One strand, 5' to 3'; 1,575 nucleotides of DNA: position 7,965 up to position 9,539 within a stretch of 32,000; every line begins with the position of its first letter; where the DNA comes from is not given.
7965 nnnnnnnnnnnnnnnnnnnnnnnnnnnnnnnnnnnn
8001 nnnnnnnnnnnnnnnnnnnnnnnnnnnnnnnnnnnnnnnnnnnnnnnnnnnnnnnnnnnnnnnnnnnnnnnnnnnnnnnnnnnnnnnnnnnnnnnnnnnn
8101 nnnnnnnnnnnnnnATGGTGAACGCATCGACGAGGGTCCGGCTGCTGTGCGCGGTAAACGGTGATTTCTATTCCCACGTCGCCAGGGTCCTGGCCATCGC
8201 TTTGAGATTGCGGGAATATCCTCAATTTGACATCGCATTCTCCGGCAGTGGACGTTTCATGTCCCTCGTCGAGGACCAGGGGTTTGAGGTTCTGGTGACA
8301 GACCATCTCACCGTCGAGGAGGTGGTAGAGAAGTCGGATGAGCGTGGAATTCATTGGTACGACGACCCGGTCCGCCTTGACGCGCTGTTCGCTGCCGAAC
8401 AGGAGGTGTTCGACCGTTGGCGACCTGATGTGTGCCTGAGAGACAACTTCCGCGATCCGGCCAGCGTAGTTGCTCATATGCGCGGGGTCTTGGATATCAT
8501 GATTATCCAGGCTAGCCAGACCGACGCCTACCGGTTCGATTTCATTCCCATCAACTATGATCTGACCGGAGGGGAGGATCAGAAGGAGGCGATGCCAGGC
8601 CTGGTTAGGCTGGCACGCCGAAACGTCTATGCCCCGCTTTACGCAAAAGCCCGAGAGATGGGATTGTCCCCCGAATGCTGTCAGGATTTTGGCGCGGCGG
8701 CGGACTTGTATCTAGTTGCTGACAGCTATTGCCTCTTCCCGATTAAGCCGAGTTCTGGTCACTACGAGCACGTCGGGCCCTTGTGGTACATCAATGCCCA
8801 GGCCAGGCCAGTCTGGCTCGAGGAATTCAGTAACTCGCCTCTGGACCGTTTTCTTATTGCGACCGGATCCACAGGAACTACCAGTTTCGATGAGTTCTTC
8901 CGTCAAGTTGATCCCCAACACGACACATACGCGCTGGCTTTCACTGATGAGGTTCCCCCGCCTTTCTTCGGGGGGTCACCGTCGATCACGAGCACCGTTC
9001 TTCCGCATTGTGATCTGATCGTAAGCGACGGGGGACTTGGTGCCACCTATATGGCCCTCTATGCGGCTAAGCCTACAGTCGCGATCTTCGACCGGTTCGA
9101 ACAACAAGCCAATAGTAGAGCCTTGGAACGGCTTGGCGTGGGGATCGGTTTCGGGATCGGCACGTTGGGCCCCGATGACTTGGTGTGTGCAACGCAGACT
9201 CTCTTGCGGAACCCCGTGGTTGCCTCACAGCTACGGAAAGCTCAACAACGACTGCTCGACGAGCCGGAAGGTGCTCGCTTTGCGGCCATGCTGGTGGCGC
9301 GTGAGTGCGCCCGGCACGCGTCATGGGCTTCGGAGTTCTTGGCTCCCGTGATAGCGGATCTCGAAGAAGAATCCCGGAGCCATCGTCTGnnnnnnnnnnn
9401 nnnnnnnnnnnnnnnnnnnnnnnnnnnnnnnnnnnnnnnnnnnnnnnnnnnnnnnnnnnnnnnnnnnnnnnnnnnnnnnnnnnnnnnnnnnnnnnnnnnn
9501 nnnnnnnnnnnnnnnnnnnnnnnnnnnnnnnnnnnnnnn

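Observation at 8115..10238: Glycosyltransferase fused to a degenerate, permease-less ABC ATPase domain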

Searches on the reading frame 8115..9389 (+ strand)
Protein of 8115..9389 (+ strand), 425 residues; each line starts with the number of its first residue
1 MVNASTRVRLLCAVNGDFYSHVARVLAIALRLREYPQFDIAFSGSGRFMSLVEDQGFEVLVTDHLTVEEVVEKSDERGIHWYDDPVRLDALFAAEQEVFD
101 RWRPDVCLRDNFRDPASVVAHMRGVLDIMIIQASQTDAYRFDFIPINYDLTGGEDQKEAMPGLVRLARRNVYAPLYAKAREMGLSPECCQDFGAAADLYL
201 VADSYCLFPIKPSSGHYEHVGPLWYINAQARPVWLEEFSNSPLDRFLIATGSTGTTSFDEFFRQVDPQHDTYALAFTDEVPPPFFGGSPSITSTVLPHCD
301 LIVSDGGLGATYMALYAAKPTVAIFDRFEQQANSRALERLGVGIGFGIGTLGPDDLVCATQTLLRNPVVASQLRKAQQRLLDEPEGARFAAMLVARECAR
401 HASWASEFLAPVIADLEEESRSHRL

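Call 8: search_protein_families(library=pfam, proteins=[window:8115-9389:+], max_evalue=10)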
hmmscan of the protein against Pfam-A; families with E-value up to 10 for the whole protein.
window:8115-9389:+ (425 aa): 3 families
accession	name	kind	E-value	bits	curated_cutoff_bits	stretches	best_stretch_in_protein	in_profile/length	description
PF06722.18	EryCIII-like_C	-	1.7e-07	31.7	31.7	1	294-393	43-142/145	Erythromycin biosynthesis protein CIII-like, C-terminal domain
PF13528.12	Glyco_trans_1_3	-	0.0064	16.1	25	1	296-353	252-311/322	Glycosyl transferase family 1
PF04101.22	Glyco_tran_28_C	-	0.064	13.7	22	1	298-375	71-152/166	Glycosyltransferase family 28 C-terminal domain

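Call 79: search_solved_structures(query=A5, max_evalue=0.001, show_alignments=1)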
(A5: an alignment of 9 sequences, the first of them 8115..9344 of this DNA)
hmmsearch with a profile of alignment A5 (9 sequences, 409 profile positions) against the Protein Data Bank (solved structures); distinct sequences matched with E-value up to 0.001: 61 (the best 60 are shown).
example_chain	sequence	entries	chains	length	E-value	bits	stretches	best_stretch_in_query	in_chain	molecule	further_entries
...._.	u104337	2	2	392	4.9e-25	91.6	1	211-400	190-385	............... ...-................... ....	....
6kqw_A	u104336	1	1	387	7.4e-25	91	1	212-397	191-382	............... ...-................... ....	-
7vlb_A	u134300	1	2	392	3.5e-24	88.8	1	212-400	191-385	UDP-glycosyltransferase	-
8h5d_A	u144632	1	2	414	2.3e-23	86.1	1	196-407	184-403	Glycosyltransferase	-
10zg_A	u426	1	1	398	3e-23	85.7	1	197-396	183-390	Glycosyl transferase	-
7vm0_A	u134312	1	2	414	1.1e-21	80.5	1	196-407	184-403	Glycosyl transferase family 1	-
2iya_A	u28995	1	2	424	1.6e-18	70.2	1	214-396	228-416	OLEANDOMYCIN GLYCOSYLTRANSFERASE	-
7xx4_A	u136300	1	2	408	4.3e-18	68.7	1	297-400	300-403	Oleandomycin glycosyltransferase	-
6j31_A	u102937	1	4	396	7.5e-18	67.9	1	215-399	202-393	kcn28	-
6j32_A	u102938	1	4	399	7.7e-18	67.9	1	215-399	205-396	Kcn28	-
4m83_A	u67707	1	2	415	5.9e-17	65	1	297-403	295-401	Oleandomycin glycosyltransferase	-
2iyf_A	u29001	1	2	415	6e-17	65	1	297-403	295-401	OLEANDOMYCIN GLYCOSYLTRANSFERASE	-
4m60_A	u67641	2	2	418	6e-17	64.9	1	297-403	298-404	Oleandomycin glycosyltransferase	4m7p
6pnt_A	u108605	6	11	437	7.9e-17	64.6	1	282-398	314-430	UDP-glycosyltransferase 202A2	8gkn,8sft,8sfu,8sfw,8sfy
7lvy_A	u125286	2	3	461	1.5e-14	57.1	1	229-396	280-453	UDP-glycosyltransferase 203A2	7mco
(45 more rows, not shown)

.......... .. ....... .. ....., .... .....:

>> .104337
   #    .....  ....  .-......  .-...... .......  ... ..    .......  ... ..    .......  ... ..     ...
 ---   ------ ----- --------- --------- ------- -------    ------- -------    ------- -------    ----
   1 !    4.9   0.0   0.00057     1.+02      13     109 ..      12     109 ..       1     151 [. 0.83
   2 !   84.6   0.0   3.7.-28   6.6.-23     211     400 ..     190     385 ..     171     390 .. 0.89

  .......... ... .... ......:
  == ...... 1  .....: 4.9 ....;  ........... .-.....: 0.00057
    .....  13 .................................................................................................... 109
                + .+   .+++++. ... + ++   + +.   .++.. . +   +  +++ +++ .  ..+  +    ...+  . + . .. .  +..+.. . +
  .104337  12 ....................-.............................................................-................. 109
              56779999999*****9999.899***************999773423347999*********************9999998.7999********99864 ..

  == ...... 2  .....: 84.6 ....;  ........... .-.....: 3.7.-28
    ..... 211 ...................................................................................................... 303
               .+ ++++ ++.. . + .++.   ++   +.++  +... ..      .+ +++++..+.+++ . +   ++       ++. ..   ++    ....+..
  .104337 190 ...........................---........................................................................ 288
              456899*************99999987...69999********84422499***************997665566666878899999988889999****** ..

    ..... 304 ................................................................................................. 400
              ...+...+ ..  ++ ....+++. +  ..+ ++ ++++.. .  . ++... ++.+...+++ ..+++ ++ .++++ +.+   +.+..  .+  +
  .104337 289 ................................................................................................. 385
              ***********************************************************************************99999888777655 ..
